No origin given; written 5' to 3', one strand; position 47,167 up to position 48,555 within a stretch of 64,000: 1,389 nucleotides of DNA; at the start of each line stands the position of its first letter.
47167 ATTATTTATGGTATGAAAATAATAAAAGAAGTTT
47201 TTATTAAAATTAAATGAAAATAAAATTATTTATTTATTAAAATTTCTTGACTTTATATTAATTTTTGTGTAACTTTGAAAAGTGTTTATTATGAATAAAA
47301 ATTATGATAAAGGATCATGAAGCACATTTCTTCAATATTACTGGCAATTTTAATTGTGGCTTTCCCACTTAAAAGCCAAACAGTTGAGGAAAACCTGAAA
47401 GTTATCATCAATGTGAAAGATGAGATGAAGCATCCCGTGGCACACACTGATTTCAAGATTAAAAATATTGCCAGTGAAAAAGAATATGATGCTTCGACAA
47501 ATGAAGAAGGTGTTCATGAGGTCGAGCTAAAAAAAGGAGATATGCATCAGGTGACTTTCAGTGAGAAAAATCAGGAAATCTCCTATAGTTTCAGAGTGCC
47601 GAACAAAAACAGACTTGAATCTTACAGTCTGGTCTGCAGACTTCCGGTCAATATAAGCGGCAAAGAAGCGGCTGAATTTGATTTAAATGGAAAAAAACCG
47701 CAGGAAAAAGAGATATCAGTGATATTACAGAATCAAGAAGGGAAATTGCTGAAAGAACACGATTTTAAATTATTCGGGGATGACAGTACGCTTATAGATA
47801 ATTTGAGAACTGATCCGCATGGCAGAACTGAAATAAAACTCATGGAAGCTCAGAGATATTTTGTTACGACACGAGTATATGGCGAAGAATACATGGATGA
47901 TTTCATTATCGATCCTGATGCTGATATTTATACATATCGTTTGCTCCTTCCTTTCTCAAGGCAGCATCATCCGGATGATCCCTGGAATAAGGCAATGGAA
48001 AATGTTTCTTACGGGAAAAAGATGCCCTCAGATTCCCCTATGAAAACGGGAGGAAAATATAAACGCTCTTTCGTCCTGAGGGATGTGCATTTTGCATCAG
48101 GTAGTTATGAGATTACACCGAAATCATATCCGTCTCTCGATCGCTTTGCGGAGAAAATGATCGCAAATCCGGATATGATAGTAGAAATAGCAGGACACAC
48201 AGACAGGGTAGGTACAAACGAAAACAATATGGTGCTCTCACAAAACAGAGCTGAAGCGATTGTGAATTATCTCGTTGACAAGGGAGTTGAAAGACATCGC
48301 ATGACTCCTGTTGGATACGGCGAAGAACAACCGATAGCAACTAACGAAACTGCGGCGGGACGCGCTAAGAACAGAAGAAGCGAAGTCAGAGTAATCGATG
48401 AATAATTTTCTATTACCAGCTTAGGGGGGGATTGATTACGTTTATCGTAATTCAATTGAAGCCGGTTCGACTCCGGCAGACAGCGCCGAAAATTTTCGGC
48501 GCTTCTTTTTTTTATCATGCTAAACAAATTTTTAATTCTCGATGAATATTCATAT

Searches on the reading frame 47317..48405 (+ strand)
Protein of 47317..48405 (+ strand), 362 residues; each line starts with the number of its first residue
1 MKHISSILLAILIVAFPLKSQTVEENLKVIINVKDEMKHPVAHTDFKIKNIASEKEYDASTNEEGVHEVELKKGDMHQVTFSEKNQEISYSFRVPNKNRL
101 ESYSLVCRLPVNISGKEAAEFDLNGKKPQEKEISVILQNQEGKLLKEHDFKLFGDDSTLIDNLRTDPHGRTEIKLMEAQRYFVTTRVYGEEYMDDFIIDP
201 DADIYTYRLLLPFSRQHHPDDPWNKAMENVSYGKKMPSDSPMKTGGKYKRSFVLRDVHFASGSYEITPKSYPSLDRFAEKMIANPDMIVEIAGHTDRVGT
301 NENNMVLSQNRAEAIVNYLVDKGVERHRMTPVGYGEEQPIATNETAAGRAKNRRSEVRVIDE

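Call 94: search_protein_families(library=ncbifam, proteins=[window:47317-48405:+], max_evalue=0.0001)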
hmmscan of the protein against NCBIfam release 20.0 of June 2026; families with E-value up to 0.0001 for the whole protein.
window:47317-48405:+ (362 aa): 38 families (the best 25 are shown)
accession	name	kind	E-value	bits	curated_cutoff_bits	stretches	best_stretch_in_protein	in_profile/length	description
NF053611.1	YiaD_Gzip_OmpA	equivalog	2.1e-35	122.3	175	1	256-358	103-205/206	YiaD family glycine zipper/OmpA-like lipoprotein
NF053612.1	anchor_PA1041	equivalog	3.3e-31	109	250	1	214-359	86-235/236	PA1041 family peptidoglycan-binding anchor lipoprotein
TIGR02802.1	Pal_lipo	equivalog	2.4e-25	88.6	125.35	1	257-357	2-102/104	peptidoglycan-associated lipoprotein Pal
NF053607.1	CHU_0125_OmpA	equivalog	1.5e-24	86.5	620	1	249-361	525-638/639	CHU_0125 family OmpA-like outer membrane integrity protein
NF045787.1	OmpABordt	equivalog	2.3e-24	86.1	200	1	256-360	86-190/194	outer membrane protein OmpA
TIGR03350.1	type_VI_ompA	equivalog_domain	7.3e-23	81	139.8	1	258-359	33-137/137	type VI secretion system protein TssL, long form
NF053613.1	OMP_toxin_LptF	equivalog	1e-22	81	400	1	255-360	141-246/256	lipotoxin F family OmpA-related lipoprotein LptF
NF052230.1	T9SS_PorE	exception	1.1e-22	80.1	600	1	251-346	511-606/648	PorE family type IX secretion system protein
NF006541.1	PRK09038.1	equivalog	6e-21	75.2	283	1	256-359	142-248/253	flagellar motor protein MotD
NF053585.1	OMP_LP_YfiB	equivalog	1e-20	74.2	128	1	256-359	57-160/163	outer membrane lipoprotein YfiB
NF033763.1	exchanger_TraB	exception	3.3e-20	71.6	700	1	249-359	386-497/522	outer membrane exchange protein TraB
TIGR03789.1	pdsO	hypoth_equivalog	2.2e-19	70.1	152.2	1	253-354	137-238/243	sortase-associated OmpA-like protein PdsO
NF005999.0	PRK08126.1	subfamily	5e-19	68.4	571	1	256-360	324-431/432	hypothetical protein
NF007804.1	PRK10510.1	equivalog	2.4e-18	66.3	307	1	256-358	113-215/219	OmpA family lipoprotein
NF038224.1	OmpA_like_CmpA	equivalog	2.1e-17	63.5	300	1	255-360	110-215/233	C-OmpA-like family protein CmpA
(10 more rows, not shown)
